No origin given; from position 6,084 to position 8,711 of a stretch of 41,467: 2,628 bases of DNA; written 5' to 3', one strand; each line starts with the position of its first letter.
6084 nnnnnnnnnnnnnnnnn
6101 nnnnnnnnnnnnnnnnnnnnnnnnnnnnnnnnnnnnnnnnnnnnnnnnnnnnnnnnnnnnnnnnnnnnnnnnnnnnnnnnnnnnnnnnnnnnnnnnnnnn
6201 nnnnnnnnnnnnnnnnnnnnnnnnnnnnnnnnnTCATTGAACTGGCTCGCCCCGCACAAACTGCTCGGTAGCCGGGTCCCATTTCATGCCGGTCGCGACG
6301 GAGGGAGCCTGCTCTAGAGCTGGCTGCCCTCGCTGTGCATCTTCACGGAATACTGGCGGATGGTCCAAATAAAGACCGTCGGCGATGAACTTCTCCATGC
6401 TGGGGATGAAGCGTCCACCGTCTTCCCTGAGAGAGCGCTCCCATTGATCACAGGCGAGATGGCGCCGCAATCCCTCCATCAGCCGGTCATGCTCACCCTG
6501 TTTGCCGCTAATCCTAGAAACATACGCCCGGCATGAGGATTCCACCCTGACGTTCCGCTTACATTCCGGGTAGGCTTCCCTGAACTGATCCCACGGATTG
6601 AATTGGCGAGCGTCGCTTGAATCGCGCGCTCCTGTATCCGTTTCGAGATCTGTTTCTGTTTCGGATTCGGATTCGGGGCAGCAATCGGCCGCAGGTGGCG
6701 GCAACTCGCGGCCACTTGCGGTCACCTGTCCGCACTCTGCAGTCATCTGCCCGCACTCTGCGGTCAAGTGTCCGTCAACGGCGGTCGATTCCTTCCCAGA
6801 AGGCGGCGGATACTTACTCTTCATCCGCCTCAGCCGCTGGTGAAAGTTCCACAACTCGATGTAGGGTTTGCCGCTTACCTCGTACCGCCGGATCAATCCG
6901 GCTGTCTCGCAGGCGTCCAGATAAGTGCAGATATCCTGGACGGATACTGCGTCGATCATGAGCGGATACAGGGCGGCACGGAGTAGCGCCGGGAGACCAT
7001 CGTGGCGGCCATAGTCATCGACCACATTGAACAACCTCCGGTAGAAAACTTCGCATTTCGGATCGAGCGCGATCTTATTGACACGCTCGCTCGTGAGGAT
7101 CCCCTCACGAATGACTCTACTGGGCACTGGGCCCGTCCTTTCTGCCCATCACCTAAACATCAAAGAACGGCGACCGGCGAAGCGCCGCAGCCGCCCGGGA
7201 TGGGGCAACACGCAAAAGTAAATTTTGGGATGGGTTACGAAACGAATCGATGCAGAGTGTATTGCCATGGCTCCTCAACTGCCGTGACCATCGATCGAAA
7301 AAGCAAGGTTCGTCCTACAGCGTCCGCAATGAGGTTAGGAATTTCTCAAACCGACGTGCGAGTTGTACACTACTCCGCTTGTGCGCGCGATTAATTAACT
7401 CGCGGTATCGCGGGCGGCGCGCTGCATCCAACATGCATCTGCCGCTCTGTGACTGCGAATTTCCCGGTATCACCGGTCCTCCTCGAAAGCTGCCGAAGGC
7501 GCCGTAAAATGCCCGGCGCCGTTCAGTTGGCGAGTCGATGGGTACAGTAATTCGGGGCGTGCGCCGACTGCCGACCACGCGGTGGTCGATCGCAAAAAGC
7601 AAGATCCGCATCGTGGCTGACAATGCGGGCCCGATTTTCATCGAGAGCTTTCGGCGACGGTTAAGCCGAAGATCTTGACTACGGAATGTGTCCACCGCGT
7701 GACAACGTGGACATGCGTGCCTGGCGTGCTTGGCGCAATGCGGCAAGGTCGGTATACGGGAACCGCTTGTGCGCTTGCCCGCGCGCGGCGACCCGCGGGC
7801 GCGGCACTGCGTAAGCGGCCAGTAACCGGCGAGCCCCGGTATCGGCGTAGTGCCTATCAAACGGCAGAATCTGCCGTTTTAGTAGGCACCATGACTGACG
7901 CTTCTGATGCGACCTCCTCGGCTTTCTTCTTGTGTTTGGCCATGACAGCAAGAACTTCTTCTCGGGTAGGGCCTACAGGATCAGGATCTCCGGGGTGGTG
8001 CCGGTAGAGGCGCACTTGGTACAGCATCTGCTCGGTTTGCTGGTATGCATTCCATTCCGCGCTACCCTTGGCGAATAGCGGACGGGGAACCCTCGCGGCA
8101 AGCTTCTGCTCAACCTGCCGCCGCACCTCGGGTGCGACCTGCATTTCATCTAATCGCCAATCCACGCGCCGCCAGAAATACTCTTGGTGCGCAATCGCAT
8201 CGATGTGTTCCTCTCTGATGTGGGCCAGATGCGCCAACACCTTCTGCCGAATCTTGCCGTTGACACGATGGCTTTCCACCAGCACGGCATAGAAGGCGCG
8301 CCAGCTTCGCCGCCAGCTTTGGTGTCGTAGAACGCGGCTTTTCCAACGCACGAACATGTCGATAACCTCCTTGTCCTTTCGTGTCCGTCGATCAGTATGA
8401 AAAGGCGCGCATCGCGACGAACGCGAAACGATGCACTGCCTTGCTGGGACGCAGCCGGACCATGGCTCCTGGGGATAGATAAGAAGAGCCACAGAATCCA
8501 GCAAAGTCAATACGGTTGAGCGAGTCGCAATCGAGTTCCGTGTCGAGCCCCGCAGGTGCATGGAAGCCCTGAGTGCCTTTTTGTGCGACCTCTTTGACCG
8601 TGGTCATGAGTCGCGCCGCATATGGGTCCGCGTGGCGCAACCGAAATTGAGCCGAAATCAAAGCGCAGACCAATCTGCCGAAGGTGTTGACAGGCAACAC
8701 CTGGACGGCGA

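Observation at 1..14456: Integrase-bounded element with a replication module and a small-terminase-like gene but no virion genes: a possible phage satellite in an Acidobacteria-like host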

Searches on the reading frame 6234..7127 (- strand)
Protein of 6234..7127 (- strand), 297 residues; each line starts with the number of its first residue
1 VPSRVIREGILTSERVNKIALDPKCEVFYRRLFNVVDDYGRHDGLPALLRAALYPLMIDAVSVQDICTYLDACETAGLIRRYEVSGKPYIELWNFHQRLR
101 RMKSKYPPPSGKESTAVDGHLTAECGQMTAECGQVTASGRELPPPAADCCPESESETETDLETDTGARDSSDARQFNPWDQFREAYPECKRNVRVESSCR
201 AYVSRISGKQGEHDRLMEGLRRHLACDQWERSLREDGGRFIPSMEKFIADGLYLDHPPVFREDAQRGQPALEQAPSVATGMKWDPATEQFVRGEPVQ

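Call 8: search_protein_families(library=pfam, proteins=[window:6234-7127:-], max_evalue=0.01)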
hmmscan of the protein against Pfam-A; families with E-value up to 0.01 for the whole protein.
window:6234-7127:- (297 aa): 0 families

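Call 9: search_protein_families(library=phrogs, proteins=[window:6234-7127:-], max_evalue=0.01)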
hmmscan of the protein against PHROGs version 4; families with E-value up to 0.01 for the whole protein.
window:6234-7127:- (297 aa): 6 families
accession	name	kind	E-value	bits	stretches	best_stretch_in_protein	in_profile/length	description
phrog_5810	-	DNA, RNA and nucleotide metabolism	7.1e-16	59.6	1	1-141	2-124/268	replication initiation protein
phrog_2149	-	DNA, RNA and nucleotide metabolism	4.7e-11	44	1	28-230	26-241/289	replication initiation protein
phrog_1408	-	DNA, RNA and nucleotide metabolism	7.5e-11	43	1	12-167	13-157/302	replication initiation protein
phrog_16167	-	DNA, RNA and nucleotide metabolism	7.6e-08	33.4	1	9-165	10-155/315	replication initiation protein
phrog_270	-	DNA, RNA and nucleotide metabolism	1.9e-07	31.8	1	64-269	82-264/383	replication initiation protein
phrog_17247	-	unknown function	0.00025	21.5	1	3-98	4-94/295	-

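Call 24: search_protein_families(library=ncbifam, proteins=[window:6234-7127:-], max_evalue=0.01)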
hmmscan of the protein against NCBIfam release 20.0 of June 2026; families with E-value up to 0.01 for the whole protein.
window:6234-7127:- (297 aa): 0 families

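Call 52: find_related_loci(query=window:6234-7127:-, collection=metagenome_contigs, flank=10000)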
Query window:6234-7127:- (297 aa) in metagenome_contigs; peptide patterns used: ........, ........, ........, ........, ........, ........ (x = any residue, [..] = any of these).
14 stretches matched a pattern, but none encodes a relative of the query by tblastn (E <= 1e-3).

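Call 83: find_related_loci(query=window:6234-7127:-, collection=viral_contigs, flank=10000)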
Query window:6234-7127:- (297 aa) in viral_contigs; peptide patterns used: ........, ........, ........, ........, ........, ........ (x = any residue, [..] = any of these).
No stretch of DNA in the collection matches any of the patterns.

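Call 86: find_homologous_proteins(query=window:6234-7127:-, max_evalue=0.001)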
Query window:6234-7127:- (297 aa): 621 proteins with E <= 0.001 among 1530 candidates; the best 120 are listed.
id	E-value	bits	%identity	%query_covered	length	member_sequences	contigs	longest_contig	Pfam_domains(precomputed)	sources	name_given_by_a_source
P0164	2.3e-203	692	100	100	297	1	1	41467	-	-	-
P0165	5.4e-82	294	47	95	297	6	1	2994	-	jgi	jgi:hypothetical protein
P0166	1.5e-76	276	49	89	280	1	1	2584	-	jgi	jgi:hypothetical protein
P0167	3.7e-55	205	43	97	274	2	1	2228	-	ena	-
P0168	2.9e-42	163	64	40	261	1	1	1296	-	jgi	jgi:hypothetical protein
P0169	2.0e-41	160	54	46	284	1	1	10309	-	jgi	jgi:hypothetical protein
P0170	1.6e-40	157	56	42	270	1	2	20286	-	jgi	jgi:hypothetical protein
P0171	1.5e-39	154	58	41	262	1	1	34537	-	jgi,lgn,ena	-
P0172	1.7e-38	151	62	37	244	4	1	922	-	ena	-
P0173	1.7e-37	147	41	84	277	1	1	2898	-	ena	-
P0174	3.1e-37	147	64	37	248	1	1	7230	-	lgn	-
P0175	5.8e-36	142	63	37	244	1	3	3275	-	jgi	jgi:hypothetical protein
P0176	4.0e-35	140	56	38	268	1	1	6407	-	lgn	-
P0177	5.6e-35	139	58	37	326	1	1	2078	-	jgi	jgi:hypothetical protein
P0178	1.0e-34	138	61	37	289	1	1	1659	-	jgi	jgi:hypothetical protein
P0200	8.0e-30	122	33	87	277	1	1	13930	-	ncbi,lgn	ncbi:MAG: hypothetical protein ABFD89_16840 [Bryobacteraceae bacterium]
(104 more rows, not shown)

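Call 87: find_encoding_contigs(protein=P0200, flank=10000, max_places=3)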
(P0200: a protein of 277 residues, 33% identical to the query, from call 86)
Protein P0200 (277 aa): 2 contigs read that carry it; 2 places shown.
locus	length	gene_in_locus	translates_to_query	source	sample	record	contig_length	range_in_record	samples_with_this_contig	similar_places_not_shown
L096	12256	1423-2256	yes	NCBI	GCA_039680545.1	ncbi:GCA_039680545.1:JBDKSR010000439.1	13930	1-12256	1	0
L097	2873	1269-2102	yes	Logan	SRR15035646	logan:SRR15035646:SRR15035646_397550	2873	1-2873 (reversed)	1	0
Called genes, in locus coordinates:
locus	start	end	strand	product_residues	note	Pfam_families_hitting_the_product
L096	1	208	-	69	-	?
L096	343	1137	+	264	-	-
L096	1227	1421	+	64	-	PF12728:HTH_17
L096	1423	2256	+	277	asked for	-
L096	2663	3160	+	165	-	-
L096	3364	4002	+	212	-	-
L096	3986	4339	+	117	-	-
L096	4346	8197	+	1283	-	PF20155:TMP_3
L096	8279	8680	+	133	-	-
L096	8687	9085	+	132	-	-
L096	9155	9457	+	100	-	-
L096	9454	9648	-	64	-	-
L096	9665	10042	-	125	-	-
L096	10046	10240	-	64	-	-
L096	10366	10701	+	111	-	-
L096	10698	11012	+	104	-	-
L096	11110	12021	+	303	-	PF02899:Phage_int_SAM_1, PF00589:Phage_integrase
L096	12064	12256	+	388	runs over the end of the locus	PF00589:Phage_integrase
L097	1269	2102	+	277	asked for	-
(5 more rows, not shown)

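Call 88: find_encoding_contigs(protein=P0170, flank=10000, max_places=3)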
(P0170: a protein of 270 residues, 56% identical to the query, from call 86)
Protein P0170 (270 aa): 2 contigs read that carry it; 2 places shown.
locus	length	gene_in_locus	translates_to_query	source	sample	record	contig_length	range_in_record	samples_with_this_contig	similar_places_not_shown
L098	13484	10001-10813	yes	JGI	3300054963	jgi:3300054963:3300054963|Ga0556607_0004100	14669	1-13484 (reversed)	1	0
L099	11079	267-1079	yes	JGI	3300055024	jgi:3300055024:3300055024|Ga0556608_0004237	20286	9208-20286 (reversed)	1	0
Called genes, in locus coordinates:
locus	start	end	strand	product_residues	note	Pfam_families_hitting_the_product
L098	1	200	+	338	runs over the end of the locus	PF08240:ADH_N, PF00107:ADH_zinc_N, PF13602:ADH_zinc_N_2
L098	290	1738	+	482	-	-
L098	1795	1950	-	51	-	-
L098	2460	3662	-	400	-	PF00389:2-Hacid_dh, PF02826:2-Hacid_dh_C, PF03446:NAD_binding_2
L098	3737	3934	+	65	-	-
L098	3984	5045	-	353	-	PF01208:URO-D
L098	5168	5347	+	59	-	-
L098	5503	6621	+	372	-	PF00149:Metallophos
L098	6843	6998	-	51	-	-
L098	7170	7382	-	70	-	PF04255:DUF433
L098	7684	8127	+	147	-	PF02086:MethyltransfD12 (weak)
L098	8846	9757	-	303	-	-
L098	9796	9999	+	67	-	PF12728:HTH_17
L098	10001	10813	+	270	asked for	-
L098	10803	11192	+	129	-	-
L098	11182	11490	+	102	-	-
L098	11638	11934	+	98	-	-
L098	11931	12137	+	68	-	-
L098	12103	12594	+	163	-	PF18932:DUF5681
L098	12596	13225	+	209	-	-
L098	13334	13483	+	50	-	?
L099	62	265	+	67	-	PF12728:HTH_17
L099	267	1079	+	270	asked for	-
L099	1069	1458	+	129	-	-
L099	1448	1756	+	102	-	-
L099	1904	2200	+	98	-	-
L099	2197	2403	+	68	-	-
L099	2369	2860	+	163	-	PF18932:DUF5681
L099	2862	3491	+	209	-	-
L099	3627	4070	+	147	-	PF00239:Resolvase, PF07508:Recombinase (weak)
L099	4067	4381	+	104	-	-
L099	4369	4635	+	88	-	-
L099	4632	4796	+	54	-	-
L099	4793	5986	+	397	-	PF00589:Phage_integrase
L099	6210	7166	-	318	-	PF02154:FliM, PF01052:FliMN_C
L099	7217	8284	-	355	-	PF00072:Response_reg, PF01339:CheB_methylest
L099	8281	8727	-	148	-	PF13690:CheX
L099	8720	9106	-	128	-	PF00072:Response_reg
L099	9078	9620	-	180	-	PF03975:CheD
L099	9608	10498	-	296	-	PF03705:CheR_N, PF01739:CheR, PF08242:Methyltransf_12 (faint)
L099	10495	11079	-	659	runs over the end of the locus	PF01627:Hpt, PF02895:H-kinase_dim, PF02518:HATPase_c, PF01584:CheW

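Call 119: search_dna_similar(query=window:6234-7127:-, collection=plasmids, mode=protein, max_evalue=0.00001, max_rows=10)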
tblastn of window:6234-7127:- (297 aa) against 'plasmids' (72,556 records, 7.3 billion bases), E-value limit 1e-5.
No match.

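Call 120: search_dna_similar(query=window:6234-7127:-, collection=phages, mode=protein, max_evalue=0.00001, max_rows=12)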
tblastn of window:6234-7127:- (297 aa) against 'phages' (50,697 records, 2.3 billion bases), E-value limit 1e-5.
Records with a match: 5; places in all: 5; records where one place covers at least 80% of the query: 0.
Best place of each record, by identity: <60% 5.
By first word of the organism name: Bacteriophage 5.
By host as written in the record: - 5.
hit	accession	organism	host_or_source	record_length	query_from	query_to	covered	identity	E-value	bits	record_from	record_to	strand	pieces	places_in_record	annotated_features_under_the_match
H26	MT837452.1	Bacteriophage sp.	human fecal samples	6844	61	276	73%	24.3%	9e-7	56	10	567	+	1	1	record has no annotation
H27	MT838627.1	Bacteriophage sp.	human fecal samples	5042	62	258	66%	24.1%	1e-6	56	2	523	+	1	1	record has no annotation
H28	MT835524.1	Bacteriophage sp.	human fecal samples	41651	1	139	47%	32.6%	9e-7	56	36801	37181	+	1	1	record has no annotation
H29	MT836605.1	Bacteriophage sp.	human fecal samples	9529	1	110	37%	40.2%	3e-7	57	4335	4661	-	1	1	record has no annotation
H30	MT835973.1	Bacteriophage sp.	human fecal samples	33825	1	131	44%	32.3%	2e-9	64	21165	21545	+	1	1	record has no annotation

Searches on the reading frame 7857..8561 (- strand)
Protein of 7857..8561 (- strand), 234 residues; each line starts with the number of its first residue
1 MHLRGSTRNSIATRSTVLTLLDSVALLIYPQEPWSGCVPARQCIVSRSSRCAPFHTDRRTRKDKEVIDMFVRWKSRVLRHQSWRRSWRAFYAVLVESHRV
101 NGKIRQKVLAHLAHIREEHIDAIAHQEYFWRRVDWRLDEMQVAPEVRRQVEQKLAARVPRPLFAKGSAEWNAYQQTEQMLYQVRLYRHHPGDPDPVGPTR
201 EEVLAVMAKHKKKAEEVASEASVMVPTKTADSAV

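Call 8: search_protein_families(library=pfam, proteins=[window:7857-8561:-], max_evalue=0.01)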
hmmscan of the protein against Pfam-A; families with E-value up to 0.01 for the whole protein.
window:7857-8561:- (234 aa): 0 families

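Call 9: search_protein_families(library=phrogs, proteins=[window:7857-8561:-], max_evalue=0.01)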
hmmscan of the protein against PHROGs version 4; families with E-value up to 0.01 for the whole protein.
window:7857-8561:- (234 aa): 0 families

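Call 24: search_protein_families(library=ncbifam, proteins=[window:7857-8561:-], max_evalue=0.01)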
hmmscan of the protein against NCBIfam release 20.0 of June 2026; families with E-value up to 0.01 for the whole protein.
window:7857-8561:- (234 aa): 0 families

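Call 73: search_protein_families(library=padloc, proteins=[window:7857-8561:-], max_evalue=0.01)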
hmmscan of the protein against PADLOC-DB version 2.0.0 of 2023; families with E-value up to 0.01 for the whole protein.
window:7857-8561:- (234 aa): 0 families
